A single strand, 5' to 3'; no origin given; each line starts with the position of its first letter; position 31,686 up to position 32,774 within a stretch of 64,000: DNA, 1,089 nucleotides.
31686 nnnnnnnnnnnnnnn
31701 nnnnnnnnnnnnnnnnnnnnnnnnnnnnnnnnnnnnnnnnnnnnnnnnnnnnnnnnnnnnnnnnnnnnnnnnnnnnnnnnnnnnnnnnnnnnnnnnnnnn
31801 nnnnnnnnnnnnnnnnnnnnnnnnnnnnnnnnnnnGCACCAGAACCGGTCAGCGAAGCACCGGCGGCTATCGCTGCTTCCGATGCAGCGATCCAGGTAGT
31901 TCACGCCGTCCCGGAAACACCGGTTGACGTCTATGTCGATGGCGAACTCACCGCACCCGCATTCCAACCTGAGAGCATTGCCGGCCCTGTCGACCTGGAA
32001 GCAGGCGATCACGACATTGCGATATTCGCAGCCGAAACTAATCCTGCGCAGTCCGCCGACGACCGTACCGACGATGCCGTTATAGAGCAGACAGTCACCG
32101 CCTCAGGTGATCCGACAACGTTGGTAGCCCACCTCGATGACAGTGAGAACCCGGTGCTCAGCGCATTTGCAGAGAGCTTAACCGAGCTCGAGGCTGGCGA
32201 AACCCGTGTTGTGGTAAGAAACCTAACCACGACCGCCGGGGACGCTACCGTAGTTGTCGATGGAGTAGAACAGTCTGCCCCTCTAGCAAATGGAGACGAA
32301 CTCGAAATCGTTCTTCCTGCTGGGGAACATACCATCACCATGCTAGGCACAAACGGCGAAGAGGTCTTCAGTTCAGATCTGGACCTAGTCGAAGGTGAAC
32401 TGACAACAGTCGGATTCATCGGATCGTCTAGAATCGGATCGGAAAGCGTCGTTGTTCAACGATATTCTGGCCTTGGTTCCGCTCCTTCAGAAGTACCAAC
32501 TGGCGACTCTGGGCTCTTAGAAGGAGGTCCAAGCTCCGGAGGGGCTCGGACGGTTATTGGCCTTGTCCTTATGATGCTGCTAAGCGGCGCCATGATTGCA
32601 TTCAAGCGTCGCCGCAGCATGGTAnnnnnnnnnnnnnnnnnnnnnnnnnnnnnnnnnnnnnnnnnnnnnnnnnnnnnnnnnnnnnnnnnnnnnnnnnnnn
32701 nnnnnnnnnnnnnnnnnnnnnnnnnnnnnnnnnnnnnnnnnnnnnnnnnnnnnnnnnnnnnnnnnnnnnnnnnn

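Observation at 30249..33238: Pseudokinase-TM-DUF4397 protein with a C-terminal sorting signal, translationally coupled to a class F sortase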

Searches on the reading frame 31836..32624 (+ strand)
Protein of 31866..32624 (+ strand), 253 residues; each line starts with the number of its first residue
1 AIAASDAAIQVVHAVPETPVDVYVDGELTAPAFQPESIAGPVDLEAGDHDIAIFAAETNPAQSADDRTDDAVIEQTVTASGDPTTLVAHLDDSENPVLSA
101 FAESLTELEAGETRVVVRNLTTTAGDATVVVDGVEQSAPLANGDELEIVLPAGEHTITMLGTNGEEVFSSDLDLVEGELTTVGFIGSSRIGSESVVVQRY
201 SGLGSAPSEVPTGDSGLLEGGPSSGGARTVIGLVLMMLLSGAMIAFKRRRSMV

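Call 27: find_homologous_proteins(query=window:31866-32624:+, max_evalue=0.001)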
Query window:31866-32624:+ (253 aa): 87 proteins with E <= 0.001 among 4512 candidates.
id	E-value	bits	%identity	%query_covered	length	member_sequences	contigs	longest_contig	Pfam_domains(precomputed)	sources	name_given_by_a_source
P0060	2.4e-87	311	99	62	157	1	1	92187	-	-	-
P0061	3.7e-52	196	44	99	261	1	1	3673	PF06832.19,PF14344.13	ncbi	-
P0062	1.6e-49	187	44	99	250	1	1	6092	PF14344.13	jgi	jgi:hypothetical protein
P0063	2.6e-43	167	43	92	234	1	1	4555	PF14344.13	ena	-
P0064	8.0e-36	142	44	80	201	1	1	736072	PF14344.13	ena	-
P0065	1.3e-27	115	36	97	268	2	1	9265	PF14344.13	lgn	-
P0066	1.8e-27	115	38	84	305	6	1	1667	PF14344.13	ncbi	-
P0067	3.7e-27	114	31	79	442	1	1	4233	PF14344.13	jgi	jgi:hypothetical protein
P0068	6.6e-27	113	38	89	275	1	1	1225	PF14344.13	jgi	-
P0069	7.7e-27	113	38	89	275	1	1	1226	PF14344.13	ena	-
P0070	9.9e-27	112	41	77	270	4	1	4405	PF14344.13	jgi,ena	-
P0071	1.6e-26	112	35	95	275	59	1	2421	PF14344.13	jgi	jgi:hypothetical protein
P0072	1.7e-26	112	35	87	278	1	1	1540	PF14344.13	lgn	-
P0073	1.7e-26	112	36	98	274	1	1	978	PF14344.13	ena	-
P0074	3.3e-26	111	38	98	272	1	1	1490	PF14344.13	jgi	jgi:hypothetical protein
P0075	3.9e-26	110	40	70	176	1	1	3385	PF14344.13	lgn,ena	-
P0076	4.4e-26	110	37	98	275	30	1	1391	PF14344.13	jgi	-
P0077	4.8e-26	110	38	84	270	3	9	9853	PF14344.13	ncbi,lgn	-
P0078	9.1e-26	109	37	99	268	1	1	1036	PF14344.13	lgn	-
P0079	9.2e-26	109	36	96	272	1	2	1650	PF14344.13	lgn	-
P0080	9.3e-26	109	38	99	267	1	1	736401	PF14344.13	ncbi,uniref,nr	ncbi:DUF4397 domain-containing protein [Nakamurella sp. YIM 132087]|uniref:DUF4397 domain-containing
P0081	1.2e-25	109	37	81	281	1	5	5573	PF14344.13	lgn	-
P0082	2.3e-25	108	37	86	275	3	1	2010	PF14344.13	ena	-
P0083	3.0e-25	108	35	98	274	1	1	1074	PF14344.13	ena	-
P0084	5.1e-25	107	37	99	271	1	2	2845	PF14344.13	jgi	jgi:hypothetical protein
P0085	5.3e-25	107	37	96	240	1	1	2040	PF14344.13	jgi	jgi:hypothetical protein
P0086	6.5e-25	106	39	81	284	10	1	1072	PF14344.13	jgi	jgi:hypothetical protein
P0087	1.0e-24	106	38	82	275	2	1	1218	PF14344.13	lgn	-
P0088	1.1e-24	106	39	87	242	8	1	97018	PF14344.13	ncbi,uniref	ncbi:DUF4397 domain-containing protein [Pseudonocardia adelaidensis]|uniref:DUF4397 domain-containin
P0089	1.4e-24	105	36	99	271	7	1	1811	PF14344.13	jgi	jgi:Domain of unknown function (DUF4397)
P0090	2.8e-24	104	36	82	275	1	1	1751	PF14344.13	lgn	-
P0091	2.9e-24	104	36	95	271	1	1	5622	PF14344.13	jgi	jgi:Domain of unknown function (DUF4397)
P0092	3.8e-24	104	38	89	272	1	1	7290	PF14344.13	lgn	-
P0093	6.1e-24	103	34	98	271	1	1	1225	PF14344.13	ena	-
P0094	6.6e-24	103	36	96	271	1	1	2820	PF14344.13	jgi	jgi:hypothetical protein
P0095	1.8e-23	102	35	96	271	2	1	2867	PF14344.13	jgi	jgi:hypothetical protein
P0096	1.9e-23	102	34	98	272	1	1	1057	PF14344.13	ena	-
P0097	2.2e-23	101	34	95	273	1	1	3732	PF14344.13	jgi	jgi:hypothetical protein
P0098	2.4e-23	101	38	86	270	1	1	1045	PF14344.13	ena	-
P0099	2.8e-23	101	35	96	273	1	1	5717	PF14344.13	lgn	-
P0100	3.1e-23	101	35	96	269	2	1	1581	PF14344.13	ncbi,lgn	-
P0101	3.3e-23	101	36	99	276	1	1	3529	PF14344.13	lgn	-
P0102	4.3e-23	101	37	81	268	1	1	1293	PF14344.13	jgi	jgi:hypothetical protein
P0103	5.2e-23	100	35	86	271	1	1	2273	PF14344.13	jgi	jgi:hypothetical protein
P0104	7.2e-23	100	38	90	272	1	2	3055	PF14344.13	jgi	jgi:hypothetical protein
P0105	8.0e-23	100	34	96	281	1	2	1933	PF14344.13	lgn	-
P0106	1.0e-22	99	35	96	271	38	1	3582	PF14344.13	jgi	jgi:hypothetical protein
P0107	1.3e-22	99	35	97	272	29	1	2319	PF14344.13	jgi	jgi:hypothetical protein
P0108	1.7e-22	99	34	96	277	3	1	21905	PF14344.13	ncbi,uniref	ncbi:DUF4397 domain-containing protein [Nakamurella sp.]|uniref:DUF4397 domain-containing protein n=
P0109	1.9e-22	98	37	81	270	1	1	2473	PF14344.13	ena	-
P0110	2.3e-22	98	36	96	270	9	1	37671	PF14344.13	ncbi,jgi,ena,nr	ncbi:MAG TPA: DUF4397 domain-containing protein [Pseudonocardia sp.]|nr:DUF4397 domain-containing pr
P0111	1.6e-21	95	33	96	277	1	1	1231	PF14344.13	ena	-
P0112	2.0e-21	95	33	96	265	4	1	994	PF14344.13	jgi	-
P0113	3.7e-21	94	33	83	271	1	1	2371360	PF14344.13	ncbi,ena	-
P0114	5.1e-21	94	34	99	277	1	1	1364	PF14344.13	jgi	jgi:hypothetical protein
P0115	8.4e-21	93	34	100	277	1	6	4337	PF14344.13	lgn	-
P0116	8.4e-21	93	34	84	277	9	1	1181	PF14344.13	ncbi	-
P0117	8.8e-21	93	33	96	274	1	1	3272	PF14344.13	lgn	-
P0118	2.8e-20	91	36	81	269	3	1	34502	PF14344.13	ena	-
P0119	2.9e-20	91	34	98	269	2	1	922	PF14344.13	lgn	-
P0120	3.8e-20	91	36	83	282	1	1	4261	PF14344.13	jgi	jgi:hypothetical protein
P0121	5.5e-20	90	35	81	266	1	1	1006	PF14344.13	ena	-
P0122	5.7e-20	90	36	84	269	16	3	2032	PF14344.13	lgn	-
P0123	1.9e-19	89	36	82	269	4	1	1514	PF14344.13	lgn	-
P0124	3.7e-19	88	31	97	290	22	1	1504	PF14344.13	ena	-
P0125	8.8e-19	86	32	83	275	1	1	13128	PF14344.13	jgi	jgi:hypothetical protein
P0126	9.6e-19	86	32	83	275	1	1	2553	PF14344.13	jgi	jgi:Domain of unknown function (DUF4397)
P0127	1.0e-18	86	32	85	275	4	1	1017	PF14344.13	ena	-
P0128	1.6e-18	86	32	99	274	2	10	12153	PF14344.13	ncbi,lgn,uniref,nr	ncbi:DUF4397 domain-containing protein [uncultured Microbacterium sp.]|uniref:DUF4397 domain-contain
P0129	2.0e-18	85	31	83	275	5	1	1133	PF14344.13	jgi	jgi:hypothetical protein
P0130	2.7e-18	85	33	83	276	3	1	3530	PF14344.13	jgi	jgi:hypothetical protein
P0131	4.4e-18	84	32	85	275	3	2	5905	PF14344.13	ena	-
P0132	4.4e-18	84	35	81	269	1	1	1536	PF14344.13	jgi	jgi:hypothetical protein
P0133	9.2e-18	83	30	96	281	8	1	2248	PF14344.13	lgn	-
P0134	9.5e-18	83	33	83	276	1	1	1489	PF14344.13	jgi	jgi:Domain of unknown function (DUF4397)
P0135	1.3e-17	83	32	83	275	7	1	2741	PF14344.13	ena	-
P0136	2.0e-17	82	33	83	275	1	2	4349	PF14344.13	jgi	jgi:hypothetical protein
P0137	2.2e-17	82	42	47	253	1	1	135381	PF14344.13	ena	-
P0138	6.6e-17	80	32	85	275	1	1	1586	PF14344.13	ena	-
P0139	8.9e-17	80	29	97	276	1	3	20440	PF14344.13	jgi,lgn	jgi:hypothetical protein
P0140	1.5e-16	79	32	83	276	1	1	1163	PF14344.13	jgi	jgi:hypothetical protein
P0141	2.7e-16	78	29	97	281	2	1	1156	PF14344.13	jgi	jgi:Domain of unknown function (DUF4397)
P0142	5.8e-14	71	29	94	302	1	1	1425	PF14344.13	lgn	-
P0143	6.3e-13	67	39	56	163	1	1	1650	PF14344.13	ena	-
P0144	2.4e-8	52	30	81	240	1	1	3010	PF14344.13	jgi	jgi:hypothetical protein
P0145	6.7e-8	51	33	44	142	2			PF14344.13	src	-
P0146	9.4e-8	50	31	71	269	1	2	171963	PF14344.13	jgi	jgi:hypothetical protein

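Call 29: find_encoding_contigs(protein=P0080, flank=4000, max_places=2)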
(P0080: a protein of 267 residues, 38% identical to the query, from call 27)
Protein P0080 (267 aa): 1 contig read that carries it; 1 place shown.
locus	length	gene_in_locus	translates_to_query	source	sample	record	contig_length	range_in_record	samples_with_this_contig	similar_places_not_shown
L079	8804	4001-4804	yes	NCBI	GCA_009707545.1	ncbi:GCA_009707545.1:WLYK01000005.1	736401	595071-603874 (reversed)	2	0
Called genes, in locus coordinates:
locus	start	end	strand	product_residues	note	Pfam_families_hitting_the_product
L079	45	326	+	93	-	-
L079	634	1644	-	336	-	PF08240:ADH_N, PF00107:ADH_zinc_N, PF13602:ADH_zinc_N_2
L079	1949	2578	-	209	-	PF04299:FMN_bind_2, PF01243:PNPOx_N (weak)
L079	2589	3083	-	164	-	-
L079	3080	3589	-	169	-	-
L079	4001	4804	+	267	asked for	PF14344:DUF4397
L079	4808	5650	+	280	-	PF04203:Sortase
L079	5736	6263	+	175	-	PF04542:Sigma70_r2, PF08281:Sigma70_r4_2, PF04545:Sigma70_r4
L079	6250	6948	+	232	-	PF10099:RskA_C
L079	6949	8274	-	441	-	PF00144:Beta-lactamase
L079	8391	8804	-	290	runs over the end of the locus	PF02475:TRM5-TYW2_MTfase (weak), PF10294:Methyltransf_16 (weak), PF13489:Methyltransf_23, PF01209:Ubie_methyltran (weak), PF13847:Methyltransf_31, PF08241:Methyltransf_11, PF08242:Methyltransf_12, PF13649:Methyltransf_25, +2 more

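Call 30: find_encoding_contigs(protein=P0113, flank=4000, max_places=2)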
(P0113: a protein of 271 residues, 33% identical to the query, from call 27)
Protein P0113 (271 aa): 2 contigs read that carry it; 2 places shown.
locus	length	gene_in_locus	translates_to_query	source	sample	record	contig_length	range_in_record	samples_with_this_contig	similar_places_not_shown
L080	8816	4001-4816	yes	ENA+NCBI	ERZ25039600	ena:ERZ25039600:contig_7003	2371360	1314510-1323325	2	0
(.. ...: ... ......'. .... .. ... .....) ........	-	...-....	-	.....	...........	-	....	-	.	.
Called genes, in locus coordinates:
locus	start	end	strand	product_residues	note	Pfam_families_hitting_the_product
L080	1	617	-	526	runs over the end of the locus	PF00389:2-Hacid_dh, PF02826:2-Hacid_dh_C, PF19304:PGDH_inter, PF01842:ACT (weak)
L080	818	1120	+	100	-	PF06170:DUF983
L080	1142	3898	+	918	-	PF00311:PEPcase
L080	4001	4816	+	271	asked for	PF14344:DUF4397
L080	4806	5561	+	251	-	PF04203:Sortase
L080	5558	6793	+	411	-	-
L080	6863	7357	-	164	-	PF12724:Flavodoxin_5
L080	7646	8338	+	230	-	-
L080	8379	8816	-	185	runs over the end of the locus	PF01978:TrmB (weak), PF01047:MarR (faint), PF09339:HTH_IclR (faint), PF12802:MarR_2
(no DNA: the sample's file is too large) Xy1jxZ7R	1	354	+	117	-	?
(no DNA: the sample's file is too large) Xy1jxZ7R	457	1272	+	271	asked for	PF14344:DUF4397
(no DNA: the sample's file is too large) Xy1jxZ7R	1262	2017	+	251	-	PF04203:Sortase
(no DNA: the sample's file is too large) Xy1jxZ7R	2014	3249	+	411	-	-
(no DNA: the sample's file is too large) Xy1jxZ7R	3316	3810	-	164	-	PF12724:Flavodoxin_5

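Call 31: find_encoding_contigs(protein=P0139, flank=4000, max_places=2)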
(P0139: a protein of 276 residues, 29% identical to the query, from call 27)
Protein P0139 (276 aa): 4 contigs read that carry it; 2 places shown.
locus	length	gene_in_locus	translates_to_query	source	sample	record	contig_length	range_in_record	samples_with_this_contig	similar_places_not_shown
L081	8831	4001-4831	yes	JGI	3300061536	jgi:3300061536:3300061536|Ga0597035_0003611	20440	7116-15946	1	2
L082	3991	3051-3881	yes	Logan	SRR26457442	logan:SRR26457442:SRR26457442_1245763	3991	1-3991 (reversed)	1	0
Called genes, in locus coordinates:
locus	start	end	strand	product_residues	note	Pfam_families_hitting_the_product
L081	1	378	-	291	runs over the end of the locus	PF00941:FAD_binding_5, PF03450:CO_deh_flav_C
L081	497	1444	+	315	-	PF00126:HTH_1, PF03466:LysR_substrate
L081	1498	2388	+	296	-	PF00535:Glycos_transf_2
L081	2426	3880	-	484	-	PF13384:HTH_23 (weak), PF13518:HTH_28, PF13551:HTH_29 (weak)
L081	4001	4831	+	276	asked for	PF14344:DUF4397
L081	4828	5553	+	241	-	PF04203:Sortase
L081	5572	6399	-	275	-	PF04264:YceI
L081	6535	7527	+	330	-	PF02595:Gly_kinase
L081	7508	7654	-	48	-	-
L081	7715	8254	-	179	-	PF13399:LytR_C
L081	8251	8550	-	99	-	PF11662:DUF3263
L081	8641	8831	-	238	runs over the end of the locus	PF08032:SpoU_sub_bind, PF00588:SpoU_methylase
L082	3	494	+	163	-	?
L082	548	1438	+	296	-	PF00535:Glycos_transf_2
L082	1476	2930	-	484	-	PF13384:HTH_23 (weak), PF13518:HTH_28, PF13551:HTH_29 (weak)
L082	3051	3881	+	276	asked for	PF14344:DUF4397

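Call 36: search_protein_families(library=ncbifam, proteins=[L079:4808-5650:+, L080:4806-5561:+, L081:4828-5553:+, L079:4001-4804:+, L080:5558-6793:+], max_evalue=1)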
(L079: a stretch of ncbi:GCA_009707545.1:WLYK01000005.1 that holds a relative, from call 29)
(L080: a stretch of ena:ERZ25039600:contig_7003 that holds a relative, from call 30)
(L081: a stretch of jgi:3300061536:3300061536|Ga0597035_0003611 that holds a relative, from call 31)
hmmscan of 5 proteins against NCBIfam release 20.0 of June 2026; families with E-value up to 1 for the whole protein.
L079:4808-5650:+ (280 aa): 4 families
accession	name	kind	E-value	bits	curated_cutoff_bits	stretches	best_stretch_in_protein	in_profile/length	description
NF033748.1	class_F_sortase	subfamily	1.3e-37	128.8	166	1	131-276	7-152/155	class F sortase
TIGR03784.1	marine_sortase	equivalog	5e-06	26.3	158.25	1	181-257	89-156/174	class GN sortase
TIGR01076.1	sortase_fam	subfamily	0.00084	19.2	39.35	1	169-257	27-111/136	sortase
NF041057.1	Rcas_1661_fam_Se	equivalog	0.79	9.2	190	1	85-159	19-81/247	Rcas_1661 family thioredoxin-like (seleno)lipoprotein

L080:4806-5561:+ (251 aa): 7 families
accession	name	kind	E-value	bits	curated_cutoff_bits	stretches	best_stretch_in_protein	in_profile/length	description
NF033748.1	class_F_sortase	subfamily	5.3e-41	139.8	166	1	97-240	8-152/155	class F sortase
TIGR01076.1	sortase_fam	subfamily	7.1e-05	22.6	39.35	1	137-222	32-112/136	sortase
NF033745.1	class_C_sortase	subfamily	0.00021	21.1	160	1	144-221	132-204/220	class C sortase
TIGR03784.1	marine_sortase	equivalog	0.00048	19.8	158.25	1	136-221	80-156/174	class GN sortase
NF058671.1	sortase_SrtD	exception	0.00052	19.7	140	1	141-221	98-168/187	class D sortase, LPxTATN-specific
NF033746.1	class_D_sortase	subfamily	0.00079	19.3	165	1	138-221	41-114/135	class D sortase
NF033747.1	class_E_sortase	subfamily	0.0017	18.3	160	1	142-230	108-198/211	class E sortase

L081:4828-5553:+ (241 aa): 6 families
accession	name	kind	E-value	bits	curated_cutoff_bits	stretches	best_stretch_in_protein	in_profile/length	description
NF033748.1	class_F_sortase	subfamily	6.7e-39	133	166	1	105-239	18-153/155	class F sortase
TIGR03784.1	marine_sortase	equivalog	2e-07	30.8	158.25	1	139-237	84-173/174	class GN sortase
NF058671.1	sortase_SrtD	exception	1.6e-05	24.7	140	1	131-219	89-168/187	class D sortase, LPxTATN-specific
NF033746.1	class_D_sortase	subfamily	2.4e-05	24.2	165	1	131-219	35-114/135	class D sortase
TIGR01076.1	sortase_fam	subfamily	2.8e-05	23.9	39.35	1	139-220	33-112/136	sortase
NF033747.1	class_E_sortase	subfamily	4.9e-05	23.3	160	1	134-225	101-194/211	class E sortase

L079:4001-4804:+ (267 aa): 0 families

L080:5558-6793:+ (411 aa): 1 family
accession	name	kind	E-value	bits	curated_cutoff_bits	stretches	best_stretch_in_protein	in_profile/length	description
TIGR03901.2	MYXO-CTERM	domain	0.22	11.9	20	0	190-211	15-33/34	MYXO-CTERM sorting domain-containing protein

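Call 39: predict_structure(alignment_id=A3)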
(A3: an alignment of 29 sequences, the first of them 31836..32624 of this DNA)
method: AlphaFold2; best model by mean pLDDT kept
length: 263 residues; sequences in the alignment: 29
mean_pLDDT: 88.3   pTM: 0.75
mean pLDDT of the five models: 88.3, 87.2, 86.7, 84.1, 81.5
residues with pLDDT >= 90: 178; 70-90: 56; 50-70: 24; < 50: 5
segments of 3 or more residues with pLDDT < 50: 3-5
pLDDT, mean of each block of 10 residues (from residue 1): 58 89 86 96 89 90 96 97 93 92 92 95 97 92 96 97 97 93 97 86 88 80 56 65 94 91 74
secondary structure, 60 per line:
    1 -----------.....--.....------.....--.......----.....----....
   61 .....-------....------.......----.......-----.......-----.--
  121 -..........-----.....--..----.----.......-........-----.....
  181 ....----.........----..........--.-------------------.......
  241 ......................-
elements in order: E19-23 E30-34 E37-43 E48-52 E57-65 E83-89 E94-100 E106-112 E122-131 E137-141 E155-161 E163-170 E176-184 E189-197 E202-211 H234-262

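Call 43: fold_search(model_id=the predicted structure, library=pdb)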
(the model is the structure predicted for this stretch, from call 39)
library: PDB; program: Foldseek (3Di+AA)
matches with E <= 10: 950; with E <= 0.001: 17
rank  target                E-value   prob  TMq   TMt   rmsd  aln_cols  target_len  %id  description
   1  5a9d_A                2.8e-07  1.00  0.29  0.38  13.8       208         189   12  Crystal structure of the extracellular domain of PepT1 (released 2015-09-09)
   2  7s8u                  1.8e-06  1.00  0.49  0.22   4.8       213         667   15  Cryo-EM structure of a mammalian peptide transporter (PepT1/slc15a1) in nanodisc (released 2022-07-20)
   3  7pmx_A                2.1e-06  1.00  0.50  0.22   5.6       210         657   15  HsPepT1 bound to Ala-Phe in the outward facing open conformation (released 2021-10-20)
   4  7nqk_A                2.4e-06  1.00  0.41  0.19   6.6       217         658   13  Cryo-EM structure of the mammalian peptide transporter PepT2 (released 2021-07-07)
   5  5a9h                  3.0e-06  1.00  0.45  0.58   5.5       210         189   16  Crystal structure of the extracellular domain of PepT2 (released 2015-09-09)
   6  5a9i_A                5.4e-06  1.00  0.46  0.59   6.0       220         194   11  Crystal structure of the extracellular domain of PepT2 (released 2015-09-09)
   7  7pmw_A                9.0e-06  1.00  0.46  0.21   5.1       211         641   15  HsPepT1 bound to Ala-Phe in the outward facing occluded conformation (released 2021-10-20)
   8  8vli_B                7.1e-05  1.00  0.29  0.15  11.5       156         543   14  Cryo-EM structure of human HGSNAT bound with CoA and product analog (released 2024-06-26)
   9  7pmy_A                9.3e-05  1.00  0.45  0.21   5.4       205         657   16  HsPepT2 bound to Ala-Phe in the inward facing partially occluded conformation (released 2021-10-20)
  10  8vlg_A                1.4e-04  1.00  0.30  0.15  11.2       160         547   12  Cryo-EM structure of human HGSNAT bound with Acetyl-CoA and substrate analog (released 2024-06-26)
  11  8jl4_A                2.2e-04  1.00  0.32  0.17   7.1       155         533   11  membrane proteins (released 2024-05-22)
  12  4k4k_B                2.5e-04  0.99  0.24  0.24  17.6       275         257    9  Crystal structure of a putative cell adhesion protein (BACUNI_00621) from Bacteroides uniformis ATCC 8492 at 1.67 A re (released 2013-05-01)
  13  8vkj_A                2.7e-04  1.00  0.30  0.16  11.1       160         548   12  Cryo-EM structure of human HGSNAT bound with Acetyl-CoA (released 2024-06-26)
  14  8jkv_A                3.6e-04  1.00  0.30  0.16   8.6       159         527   13  membrane proteins (released 2024-05-22)
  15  6e57_B                5.2e-04  0.54  0.16  0.12  17.8       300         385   10  Bacteroides ovatus mixed-linkage glucan utilization locus (MLGUL) SGBP-B in complex with mixed-linkage heptasaccharide (released 2019-05-29)
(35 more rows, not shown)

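Call 51: find_related_loci(query=A4, collection=genome_contigs, flank=3500)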
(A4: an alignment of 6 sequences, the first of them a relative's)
Query A4 (280 aa) in genome_contigs; peptide patterns used: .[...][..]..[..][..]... (x = any residue, [..] = any of these).
599 stretches matched a pattern (row limit reached: there are more); 558 encode a relative of the query (tblastn E <= 1e-3); the best 80 are kept; 80 distinct loci.
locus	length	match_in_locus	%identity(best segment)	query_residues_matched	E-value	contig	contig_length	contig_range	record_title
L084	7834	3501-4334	49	8-277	7e-69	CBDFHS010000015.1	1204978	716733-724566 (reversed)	MAG: Nakamurella sp. isolate 65ab893c-a0a1-4b15-993b-c58fe554840a genome assembly, contig: contig_15, whole genome shotg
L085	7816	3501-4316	46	6-279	3e-62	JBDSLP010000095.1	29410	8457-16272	MAG: Nakamurella sp. isolate cluster1_bin.372 k127_2952361, whole genome shotgun sequence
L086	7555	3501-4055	55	97-280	3e-60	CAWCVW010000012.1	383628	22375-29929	MAG: uncultured Actinomycetota bacterium isolate MFD05442.bin.1.308 genome assembly, contig: contig_6926, whole genome s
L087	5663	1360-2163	47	2-278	9e-60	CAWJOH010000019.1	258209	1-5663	MAG: uncultured Actinomycetota bacterium isolate MFD02840.bin.2.299 genome assembly, contig: contig_61663, whole genome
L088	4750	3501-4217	44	8-278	2e-59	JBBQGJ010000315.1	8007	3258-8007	MAG: Mycobacteriales bacterium isolate Co_metawrap_967 Cmw_967_k141_10814904_length_8007_cov_16.4981, whole genome shotg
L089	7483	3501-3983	58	111-280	1e-58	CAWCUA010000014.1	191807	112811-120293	MAG: uncultured Actinomycetota bacterium isolate MFD05442.bin.3.225 genome assembly, contig: contig_6923, whole genome s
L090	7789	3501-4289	45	6-278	6e-59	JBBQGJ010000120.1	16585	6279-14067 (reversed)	MAG: Mycobacteriales bacterium isolate Co_metawrap_967 Cmw_967_k141_23505907_length_16585_cov_7.9983, whole genome shotg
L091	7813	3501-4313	46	5-280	7e-59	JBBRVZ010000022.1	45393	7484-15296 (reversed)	MAG: Mycobacteriales bacterium isolate La3_metabat2.290 La3_metabat2.290_K_2305092_L_45393_cov_28.3670, whole genome sho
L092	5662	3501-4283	44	5-278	4e-55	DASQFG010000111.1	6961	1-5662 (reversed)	MAG TPA_asm: Nakamurella sp. isolate SMAG_U11774 k141_924419, whole genome shotgun sequence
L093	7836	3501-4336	60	3-278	5e-55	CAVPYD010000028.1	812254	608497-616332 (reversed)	MAG: uncultured Actinomycetota bacterium isolate MFD01872.bin.2.243 genome assembly, contig: contig_58009, whole genome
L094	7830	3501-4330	61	5-279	1e-54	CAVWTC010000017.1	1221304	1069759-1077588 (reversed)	MAG: uncultured Actinomycetota bacterium isolate MFD05442.bin.2.239 genome assembly, contig: contig_6933, whole genome s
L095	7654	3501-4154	48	28-279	7e-53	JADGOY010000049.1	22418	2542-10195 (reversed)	MAG: Nakamurella sp. isolate Chersky.9_22 contig-100_255, whole genome shotgun sequence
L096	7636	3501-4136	50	90-280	1e-52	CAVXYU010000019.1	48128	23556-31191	MAG: uncultured Actinomycetota bacterium isolate MFD08821.bin.2.25 genome assembly, contig: contig_25135, whole genome s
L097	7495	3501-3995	55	115-279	3e-47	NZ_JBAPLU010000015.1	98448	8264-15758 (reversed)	Klenkia sesuvii strain LSe6-5 NODE_15_length_98448_cov_42.783841, whole genome shotgun sequence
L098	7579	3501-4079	49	88-279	6e-46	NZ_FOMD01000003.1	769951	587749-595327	Klenkia taihuensis strain DSM 45962, whole genome shotgun sequence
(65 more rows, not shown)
